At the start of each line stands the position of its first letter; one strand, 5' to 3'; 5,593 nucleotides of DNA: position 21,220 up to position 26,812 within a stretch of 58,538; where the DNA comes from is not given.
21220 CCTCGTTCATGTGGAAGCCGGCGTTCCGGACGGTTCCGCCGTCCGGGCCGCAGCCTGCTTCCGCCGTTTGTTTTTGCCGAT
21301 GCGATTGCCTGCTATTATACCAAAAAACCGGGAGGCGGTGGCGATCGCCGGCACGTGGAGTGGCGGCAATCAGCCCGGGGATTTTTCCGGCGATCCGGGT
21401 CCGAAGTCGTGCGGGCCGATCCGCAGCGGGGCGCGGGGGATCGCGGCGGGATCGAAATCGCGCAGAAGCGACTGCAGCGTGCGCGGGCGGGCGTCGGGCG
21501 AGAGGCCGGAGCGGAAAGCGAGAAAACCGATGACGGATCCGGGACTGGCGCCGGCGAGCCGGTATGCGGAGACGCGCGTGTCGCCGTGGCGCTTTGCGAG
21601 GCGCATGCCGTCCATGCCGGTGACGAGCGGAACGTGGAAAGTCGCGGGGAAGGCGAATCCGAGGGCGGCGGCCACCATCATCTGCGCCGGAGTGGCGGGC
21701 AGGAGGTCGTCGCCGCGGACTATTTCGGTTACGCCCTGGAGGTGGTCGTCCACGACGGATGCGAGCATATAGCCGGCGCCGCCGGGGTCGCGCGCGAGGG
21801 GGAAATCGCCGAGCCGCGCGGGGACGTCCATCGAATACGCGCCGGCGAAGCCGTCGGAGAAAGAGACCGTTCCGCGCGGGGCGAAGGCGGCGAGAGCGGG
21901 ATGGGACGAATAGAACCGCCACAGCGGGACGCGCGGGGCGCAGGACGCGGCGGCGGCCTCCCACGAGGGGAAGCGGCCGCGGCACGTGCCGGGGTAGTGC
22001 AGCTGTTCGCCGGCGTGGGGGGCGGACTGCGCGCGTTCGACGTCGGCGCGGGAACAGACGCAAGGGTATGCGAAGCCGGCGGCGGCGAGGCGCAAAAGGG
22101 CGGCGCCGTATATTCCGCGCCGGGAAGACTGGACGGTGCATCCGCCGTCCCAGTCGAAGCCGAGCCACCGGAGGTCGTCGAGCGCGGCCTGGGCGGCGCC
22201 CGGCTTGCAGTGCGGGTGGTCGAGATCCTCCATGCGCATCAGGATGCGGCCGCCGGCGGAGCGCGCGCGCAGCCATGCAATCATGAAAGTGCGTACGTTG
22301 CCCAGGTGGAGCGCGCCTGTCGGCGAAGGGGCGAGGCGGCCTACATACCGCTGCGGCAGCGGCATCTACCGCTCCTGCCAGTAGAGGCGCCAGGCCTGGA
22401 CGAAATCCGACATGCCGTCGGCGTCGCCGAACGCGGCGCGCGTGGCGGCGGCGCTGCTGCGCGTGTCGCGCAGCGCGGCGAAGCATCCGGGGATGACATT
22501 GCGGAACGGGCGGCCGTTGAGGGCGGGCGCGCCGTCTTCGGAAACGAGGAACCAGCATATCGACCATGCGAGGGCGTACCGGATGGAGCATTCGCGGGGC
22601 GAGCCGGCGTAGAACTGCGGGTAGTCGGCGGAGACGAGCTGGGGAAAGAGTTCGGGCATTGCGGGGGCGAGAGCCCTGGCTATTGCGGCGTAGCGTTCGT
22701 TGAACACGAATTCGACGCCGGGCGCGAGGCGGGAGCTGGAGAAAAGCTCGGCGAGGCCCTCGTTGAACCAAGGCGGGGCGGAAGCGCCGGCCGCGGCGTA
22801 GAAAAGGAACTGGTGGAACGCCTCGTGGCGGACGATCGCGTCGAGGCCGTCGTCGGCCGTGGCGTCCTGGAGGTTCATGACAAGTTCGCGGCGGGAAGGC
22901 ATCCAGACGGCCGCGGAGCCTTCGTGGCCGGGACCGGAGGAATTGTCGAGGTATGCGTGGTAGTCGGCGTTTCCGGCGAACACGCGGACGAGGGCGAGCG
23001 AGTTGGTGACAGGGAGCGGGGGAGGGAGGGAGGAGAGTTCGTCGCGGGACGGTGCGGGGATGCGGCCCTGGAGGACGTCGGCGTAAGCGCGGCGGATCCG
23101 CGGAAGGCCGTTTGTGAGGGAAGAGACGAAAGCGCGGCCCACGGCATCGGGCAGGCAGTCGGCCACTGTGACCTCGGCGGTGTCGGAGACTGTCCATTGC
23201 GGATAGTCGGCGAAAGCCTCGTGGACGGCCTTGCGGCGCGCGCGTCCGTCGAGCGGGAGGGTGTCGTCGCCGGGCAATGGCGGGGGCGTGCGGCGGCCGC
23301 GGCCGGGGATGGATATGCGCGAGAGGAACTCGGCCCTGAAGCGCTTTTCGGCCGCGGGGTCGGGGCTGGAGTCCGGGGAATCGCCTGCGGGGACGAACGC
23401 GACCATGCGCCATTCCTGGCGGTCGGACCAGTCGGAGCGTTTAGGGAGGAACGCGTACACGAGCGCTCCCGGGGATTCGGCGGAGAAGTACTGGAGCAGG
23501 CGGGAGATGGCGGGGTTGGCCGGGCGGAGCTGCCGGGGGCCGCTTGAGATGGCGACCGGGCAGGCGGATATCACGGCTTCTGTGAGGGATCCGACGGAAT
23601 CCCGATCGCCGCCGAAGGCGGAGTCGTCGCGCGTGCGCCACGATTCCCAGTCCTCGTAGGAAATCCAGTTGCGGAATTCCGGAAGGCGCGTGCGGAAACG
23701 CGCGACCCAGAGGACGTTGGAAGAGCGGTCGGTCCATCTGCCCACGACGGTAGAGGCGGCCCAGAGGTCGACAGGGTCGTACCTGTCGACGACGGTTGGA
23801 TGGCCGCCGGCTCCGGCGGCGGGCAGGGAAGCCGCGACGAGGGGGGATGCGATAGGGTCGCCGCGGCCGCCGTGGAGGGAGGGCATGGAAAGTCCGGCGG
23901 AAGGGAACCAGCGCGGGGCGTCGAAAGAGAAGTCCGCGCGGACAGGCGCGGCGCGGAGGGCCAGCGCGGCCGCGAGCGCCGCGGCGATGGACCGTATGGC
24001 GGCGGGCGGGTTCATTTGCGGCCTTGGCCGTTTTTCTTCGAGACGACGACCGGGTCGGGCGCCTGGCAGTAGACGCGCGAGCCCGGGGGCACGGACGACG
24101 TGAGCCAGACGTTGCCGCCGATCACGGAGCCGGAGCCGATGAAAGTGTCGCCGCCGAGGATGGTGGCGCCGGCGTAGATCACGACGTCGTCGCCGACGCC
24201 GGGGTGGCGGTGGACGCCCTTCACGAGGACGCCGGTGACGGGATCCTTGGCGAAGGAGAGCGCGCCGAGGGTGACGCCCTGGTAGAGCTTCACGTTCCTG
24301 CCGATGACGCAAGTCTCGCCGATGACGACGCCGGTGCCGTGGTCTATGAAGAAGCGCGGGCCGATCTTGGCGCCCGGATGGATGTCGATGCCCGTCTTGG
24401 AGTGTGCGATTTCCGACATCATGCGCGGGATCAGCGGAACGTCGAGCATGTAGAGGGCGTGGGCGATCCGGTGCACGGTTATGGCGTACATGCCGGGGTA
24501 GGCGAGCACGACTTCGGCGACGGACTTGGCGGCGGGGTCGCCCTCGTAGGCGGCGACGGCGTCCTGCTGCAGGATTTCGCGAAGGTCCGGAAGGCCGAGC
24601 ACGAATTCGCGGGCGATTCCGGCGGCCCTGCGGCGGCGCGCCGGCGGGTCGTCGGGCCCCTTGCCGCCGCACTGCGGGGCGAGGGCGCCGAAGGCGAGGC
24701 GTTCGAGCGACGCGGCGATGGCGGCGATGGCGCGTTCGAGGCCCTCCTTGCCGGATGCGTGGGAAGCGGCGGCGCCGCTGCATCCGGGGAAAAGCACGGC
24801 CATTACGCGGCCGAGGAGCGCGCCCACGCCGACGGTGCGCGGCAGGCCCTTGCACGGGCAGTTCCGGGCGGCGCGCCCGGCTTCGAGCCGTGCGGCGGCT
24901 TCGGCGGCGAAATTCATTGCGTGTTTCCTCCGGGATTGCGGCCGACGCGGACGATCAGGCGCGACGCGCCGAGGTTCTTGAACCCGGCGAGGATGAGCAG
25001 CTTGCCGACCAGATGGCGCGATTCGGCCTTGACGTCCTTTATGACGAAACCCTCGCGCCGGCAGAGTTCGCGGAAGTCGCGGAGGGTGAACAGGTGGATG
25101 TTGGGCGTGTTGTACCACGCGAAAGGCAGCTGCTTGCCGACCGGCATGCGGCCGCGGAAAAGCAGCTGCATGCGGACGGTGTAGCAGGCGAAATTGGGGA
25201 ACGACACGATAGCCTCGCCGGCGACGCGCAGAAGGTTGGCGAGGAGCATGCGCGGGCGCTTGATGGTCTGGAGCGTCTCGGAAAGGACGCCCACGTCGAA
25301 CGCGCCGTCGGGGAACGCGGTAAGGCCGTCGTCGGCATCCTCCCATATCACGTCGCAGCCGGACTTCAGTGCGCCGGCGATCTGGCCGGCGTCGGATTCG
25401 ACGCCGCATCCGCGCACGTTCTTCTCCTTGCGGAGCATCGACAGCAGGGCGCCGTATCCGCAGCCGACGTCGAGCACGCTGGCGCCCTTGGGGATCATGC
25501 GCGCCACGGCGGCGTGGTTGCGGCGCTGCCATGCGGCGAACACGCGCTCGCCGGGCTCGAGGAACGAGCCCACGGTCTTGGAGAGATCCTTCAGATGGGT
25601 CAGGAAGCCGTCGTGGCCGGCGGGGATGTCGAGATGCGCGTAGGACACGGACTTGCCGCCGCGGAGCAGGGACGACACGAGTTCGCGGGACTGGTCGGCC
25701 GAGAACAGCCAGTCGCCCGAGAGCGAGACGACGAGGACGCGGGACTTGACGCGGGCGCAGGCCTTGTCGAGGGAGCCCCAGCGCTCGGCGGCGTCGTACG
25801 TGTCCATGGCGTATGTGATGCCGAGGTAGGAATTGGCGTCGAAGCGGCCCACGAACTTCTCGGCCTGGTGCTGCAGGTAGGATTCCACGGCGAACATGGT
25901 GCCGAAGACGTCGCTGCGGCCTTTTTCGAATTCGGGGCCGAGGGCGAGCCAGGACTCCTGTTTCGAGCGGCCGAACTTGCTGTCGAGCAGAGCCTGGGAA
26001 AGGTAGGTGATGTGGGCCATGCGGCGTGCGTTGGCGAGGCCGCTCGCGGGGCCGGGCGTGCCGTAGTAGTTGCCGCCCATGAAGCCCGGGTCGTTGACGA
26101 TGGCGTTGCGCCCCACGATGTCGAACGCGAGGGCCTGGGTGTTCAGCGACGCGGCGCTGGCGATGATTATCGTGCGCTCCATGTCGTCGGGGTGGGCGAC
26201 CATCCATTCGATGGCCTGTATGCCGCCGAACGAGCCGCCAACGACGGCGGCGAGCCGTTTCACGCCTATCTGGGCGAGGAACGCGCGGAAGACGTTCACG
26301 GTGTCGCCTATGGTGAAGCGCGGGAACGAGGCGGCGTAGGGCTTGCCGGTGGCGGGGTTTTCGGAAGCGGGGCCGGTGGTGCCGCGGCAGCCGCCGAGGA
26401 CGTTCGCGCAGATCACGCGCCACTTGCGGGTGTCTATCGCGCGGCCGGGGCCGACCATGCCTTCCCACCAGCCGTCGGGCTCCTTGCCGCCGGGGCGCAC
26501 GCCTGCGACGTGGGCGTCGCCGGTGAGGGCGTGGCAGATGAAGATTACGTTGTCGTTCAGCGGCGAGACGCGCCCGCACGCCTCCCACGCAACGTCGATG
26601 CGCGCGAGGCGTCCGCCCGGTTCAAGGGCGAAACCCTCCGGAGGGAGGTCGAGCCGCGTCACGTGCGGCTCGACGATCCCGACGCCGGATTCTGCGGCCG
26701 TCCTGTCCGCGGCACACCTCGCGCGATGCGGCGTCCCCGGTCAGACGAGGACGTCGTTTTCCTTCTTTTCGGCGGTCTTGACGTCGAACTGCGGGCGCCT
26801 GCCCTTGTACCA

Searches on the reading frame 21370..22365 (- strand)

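Call 55: search_protein_families(library=pfam, max_evalue=0.001, proteins=[window:21370-22365:-])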
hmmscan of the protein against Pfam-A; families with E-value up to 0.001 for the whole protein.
window:21370-22365:- (331 aa): 1 family
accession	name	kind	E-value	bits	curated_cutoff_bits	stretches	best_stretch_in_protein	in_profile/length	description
PF00749.27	tRNA-synt_1c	-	1.9e-38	132.6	23.4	1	10-291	5-280/314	tRNA synthetases class I (E and Q), catalytic domain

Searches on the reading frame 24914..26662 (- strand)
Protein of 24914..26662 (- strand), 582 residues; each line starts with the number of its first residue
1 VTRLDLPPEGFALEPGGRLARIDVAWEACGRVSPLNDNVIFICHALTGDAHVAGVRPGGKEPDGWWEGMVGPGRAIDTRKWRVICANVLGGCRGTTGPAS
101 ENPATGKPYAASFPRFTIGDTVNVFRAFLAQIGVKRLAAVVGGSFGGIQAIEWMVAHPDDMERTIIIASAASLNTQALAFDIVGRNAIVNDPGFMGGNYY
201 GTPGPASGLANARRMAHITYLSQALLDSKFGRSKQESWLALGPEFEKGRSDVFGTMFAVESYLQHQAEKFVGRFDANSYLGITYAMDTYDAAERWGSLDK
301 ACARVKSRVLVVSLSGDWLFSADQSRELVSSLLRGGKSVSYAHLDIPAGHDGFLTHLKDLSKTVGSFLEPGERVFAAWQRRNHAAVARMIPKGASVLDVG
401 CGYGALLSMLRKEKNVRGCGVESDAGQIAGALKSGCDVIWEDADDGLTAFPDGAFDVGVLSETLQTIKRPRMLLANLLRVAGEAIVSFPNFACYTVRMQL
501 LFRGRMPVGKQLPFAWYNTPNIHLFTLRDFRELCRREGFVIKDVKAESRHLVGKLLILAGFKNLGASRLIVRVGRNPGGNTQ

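Call 55: search_protein_families(library=pfam, max_evalue=0.001, proteins=[window:24914-26662:-])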
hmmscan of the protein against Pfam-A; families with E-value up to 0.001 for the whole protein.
window:24914-26662:- (582 aa): 7 families
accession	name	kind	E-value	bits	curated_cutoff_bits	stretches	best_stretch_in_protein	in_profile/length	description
PF07021.18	MetW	-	4e-57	193.4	21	1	380-544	1-165/193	Methionine biosynthesis protein MetW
PF00561.26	Abhydrolase_1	-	9.5e-18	65.2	25.8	1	38-356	1-244/245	alpha/beta hydrolase fold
PF13489.12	Methyltransf_23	-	2.3e-12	47.4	27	1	377-541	8-161/164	Methyltransferase domain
PF08241.18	Methyltransf_11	-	2.5e-08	34.9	21.2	1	397-480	1-86/95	Methyltransferase domain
PF13649.12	Methyltransf_25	-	1.6e-07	32.3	27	1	396-480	1-92/97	Methyltransferase domain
PF08242.18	Methyltransf_12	-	2.8e-05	25.2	30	1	397-480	1-91/98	Methyltransferase domain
PF13847.12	Methyltransf_31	-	0.0003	20.9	27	1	392-481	3-101/145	Methyltransferase domain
